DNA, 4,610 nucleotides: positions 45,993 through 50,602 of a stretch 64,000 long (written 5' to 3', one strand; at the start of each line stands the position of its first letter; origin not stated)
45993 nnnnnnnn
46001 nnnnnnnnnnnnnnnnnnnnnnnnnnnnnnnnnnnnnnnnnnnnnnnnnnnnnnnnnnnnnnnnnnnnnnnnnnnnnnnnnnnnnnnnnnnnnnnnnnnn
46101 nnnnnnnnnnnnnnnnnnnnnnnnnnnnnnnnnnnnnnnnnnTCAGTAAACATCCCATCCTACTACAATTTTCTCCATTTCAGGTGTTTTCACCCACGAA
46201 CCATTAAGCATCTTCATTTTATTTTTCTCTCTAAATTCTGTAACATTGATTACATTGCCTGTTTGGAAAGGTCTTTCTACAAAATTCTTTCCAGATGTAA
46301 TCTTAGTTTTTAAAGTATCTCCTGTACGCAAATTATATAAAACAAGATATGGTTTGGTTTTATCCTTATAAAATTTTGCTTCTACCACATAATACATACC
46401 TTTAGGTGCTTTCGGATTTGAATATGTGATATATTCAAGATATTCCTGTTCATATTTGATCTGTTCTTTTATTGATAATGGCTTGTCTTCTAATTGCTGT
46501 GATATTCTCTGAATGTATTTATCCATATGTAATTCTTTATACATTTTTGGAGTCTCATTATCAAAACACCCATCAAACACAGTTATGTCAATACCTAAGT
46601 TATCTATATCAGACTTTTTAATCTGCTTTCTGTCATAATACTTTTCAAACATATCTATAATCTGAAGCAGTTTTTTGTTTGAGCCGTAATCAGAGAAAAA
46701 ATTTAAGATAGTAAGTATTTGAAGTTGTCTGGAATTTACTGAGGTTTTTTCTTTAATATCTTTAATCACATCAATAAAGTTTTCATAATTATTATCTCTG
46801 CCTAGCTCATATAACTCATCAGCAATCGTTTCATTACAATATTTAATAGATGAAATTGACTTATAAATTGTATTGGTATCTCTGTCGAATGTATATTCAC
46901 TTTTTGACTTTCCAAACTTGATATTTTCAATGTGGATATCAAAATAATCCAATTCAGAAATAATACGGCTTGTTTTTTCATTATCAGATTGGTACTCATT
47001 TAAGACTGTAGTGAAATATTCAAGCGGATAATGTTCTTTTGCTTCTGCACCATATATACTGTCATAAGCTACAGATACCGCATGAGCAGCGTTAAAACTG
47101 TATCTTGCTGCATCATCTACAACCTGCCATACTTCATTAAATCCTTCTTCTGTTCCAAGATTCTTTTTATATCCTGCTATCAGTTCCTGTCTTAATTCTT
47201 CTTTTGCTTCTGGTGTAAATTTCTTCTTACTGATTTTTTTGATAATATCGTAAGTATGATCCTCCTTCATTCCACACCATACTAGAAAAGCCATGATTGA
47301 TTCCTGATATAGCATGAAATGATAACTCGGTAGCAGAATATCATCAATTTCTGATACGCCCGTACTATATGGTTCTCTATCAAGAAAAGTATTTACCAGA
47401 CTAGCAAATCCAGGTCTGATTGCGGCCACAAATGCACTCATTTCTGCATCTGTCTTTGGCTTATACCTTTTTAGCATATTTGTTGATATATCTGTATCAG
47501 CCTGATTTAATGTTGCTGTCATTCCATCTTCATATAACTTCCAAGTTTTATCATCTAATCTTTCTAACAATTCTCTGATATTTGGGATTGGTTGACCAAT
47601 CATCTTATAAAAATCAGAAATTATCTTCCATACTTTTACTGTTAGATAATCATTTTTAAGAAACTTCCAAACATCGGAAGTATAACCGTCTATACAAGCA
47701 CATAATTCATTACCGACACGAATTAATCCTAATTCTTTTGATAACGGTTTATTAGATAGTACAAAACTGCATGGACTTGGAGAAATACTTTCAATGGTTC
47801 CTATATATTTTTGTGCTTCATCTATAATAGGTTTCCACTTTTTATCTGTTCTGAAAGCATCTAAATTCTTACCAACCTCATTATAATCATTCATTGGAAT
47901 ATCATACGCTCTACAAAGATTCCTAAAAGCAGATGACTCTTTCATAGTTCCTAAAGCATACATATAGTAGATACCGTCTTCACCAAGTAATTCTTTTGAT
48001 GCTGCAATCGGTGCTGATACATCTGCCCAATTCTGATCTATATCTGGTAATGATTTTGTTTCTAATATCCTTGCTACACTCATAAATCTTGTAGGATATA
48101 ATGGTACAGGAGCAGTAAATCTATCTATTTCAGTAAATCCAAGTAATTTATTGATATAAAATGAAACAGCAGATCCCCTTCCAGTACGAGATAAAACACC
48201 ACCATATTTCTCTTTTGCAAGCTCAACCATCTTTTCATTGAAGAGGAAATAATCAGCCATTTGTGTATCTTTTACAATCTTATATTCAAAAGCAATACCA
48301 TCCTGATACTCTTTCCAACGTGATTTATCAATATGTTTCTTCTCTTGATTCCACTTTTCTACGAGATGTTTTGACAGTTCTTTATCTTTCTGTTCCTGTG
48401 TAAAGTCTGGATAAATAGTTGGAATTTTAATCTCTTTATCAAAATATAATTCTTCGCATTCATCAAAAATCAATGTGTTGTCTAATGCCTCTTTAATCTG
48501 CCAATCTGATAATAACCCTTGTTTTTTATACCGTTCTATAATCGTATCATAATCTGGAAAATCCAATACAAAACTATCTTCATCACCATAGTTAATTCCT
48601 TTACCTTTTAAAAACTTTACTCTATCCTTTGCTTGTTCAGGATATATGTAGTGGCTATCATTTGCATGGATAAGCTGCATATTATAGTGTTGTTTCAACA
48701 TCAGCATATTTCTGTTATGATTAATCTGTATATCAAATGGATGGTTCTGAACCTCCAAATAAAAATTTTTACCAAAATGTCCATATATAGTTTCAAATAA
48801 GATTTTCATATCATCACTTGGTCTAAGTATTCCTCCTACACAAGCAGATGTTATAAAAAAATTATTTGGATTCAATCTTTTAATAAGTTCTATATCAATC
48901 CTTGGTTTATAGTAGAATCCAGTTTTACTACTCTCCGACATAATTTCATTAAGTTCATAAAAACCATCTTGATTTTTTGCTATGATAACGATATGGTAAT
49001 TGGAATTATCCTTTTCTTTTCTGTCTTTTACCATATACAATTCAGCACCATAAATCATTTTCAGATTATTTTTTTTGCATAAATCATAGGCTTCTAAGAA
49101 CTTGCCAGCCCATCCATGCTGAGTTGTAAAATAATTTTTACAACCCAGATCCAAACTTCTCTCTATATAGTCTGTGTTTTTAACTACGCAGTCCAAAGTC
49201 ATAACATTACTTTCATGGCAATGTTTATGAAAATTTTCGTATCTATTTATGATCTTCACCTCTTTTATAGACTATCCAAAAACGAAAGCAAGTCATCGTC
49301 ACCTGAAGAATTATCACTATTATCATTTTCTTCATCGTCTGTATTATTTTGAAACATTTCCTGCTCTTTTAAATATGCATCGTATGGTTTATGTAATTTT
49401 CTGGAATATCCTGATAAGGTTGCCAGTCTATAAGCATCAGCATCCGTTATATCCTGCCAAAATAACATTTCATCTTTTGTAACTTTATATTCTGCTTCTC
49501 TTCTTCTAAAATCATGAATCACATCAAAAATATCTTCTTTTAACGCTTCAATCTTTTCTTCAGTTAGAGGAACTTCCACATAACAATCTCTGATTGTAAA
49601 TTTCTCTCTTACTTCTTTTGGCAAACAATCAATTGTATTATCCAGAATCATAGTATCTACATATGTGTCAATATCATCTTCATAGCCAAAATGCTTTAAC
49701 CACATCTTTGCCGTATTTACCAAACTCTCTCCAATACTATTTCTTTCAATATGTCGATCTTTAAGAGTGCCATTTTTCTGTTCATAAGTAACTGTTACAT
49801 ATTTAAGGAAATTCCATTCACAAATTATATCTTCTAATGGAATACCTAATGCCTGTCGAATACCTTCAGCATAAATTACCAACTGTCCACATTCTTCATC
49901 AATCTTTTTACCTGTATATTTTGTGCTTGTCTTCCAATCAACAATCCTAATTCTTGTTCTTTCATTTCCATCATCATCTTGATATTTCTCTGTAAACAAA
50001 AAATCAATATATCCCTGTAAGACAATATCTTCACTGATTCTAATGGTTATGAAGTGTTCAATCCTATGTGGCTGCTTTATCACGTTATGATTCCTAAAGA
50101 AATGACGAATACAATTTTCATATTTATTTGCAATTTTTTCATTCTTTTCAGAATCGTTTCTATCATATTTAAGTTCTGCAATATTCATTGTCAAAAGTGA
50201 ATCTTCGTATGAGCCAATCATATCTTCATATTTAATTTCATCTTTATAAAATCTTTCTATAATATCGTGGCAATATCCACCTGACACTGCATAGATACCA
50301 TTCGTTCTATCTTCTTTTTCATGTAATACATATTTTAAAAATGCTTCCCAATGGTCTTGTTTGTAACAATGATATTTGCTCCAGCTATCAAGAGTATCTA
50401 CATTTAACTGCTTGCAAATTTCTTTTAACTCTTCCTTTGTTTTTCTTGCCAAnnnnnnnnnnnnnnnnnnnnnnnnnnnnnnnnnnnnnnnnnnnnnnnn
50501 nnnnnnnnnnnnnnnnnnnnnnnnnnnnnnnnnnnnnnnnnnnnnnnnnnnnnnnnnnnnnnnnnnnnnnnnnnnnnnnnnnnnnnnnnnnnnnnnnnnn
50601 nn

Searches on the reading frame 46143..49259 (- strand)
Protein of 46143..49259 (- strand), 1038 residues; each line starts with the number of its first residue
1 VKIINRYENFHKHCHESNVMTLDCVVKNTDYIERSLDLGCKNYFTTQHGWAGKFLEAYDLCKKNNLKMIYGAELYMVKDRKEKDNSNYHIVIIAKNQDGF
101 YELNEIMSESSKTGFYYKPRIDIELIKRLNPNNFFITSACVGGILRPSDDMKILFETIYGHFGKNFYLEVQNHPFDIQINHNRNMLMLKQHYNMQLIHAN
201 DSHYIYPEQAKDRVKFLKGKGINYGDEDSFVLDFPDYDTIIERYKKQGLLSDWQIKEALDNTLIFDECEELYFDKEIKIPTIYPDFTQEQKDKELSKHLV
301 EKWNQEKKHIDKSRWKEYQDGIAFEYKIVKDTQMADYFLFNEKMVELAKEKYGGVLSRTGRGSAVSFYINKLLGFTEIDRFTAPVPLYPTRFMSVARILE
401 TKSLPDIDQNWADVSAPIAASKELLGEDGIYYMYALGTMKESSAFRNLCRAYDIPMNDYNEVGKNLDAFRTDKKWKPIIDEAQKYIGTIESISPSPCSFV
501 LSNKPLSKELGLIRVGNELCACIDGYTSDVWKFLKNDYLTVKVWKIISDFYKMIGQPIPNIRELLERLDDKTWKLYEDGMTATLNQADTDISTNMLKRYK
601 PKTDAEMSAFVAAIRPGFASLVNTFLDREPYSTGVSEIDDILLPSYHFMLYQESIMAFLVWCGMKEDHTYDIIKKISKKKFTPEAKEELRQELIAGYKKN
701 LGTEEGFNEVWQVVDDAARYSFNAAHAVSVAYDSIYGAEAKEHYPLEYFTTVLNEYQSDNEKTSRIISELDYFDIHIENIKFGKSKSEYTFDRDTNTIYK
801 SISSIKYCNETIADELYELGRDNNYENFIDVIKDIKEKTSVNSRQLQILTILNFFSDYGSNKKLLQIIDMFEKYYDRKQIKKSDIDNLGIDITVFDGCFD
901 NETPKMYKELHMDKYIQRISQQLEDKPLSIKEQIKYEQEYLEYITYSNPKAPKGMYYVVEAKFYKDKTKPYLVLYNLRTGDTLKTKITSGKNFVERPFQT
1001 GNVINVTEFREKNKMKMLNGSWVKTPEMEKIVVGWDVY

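Call 68: search_protein_families(library=pfam, proteins=[window:46143-49259:-], max_evalue=0.001)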
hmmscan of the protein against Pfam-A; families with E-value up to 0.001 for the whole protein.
window:46143-49259:- (1038 aa): 4 families
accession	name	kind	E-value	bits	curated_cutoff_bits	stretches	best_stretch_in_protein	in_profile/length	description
PF02811.25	PHP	-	1.8e-20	74.4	26.4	1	11-173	1-164/164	PHP domain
PF07733.18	DNA_pol3_alpha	-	5.6e-20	72.5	23.9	1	303-509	8-227/260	Bacterial DNA polymerase III alpha NTPase domain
PF17657.6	DNA_pol3_finger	-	2e-15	56.9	22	1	565-700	25-165/166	Bacterial DNA polymerase III alpha subunit finger domain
PF14579.12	HHH_6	-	0.00014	22.5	25.6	1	779-863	6-88/90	Helix-hairpin-helix motif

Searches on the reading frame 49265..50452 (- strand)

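Call 68: search_protein_families(library=pfam, proteins=[window:49265-50452:-], max_evalue=0.001)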
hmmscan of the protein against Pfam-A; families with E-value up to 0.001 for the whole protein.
window:49265-50452:- (395 aa): 1 family
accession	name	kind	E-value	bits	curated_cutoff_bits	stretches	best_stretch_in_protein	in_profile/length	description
PF12705.13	PDDEXK_1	-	1.4e-08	35.4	22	1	23-202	3-175/247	PD-(D/E)XK nuclease superfamily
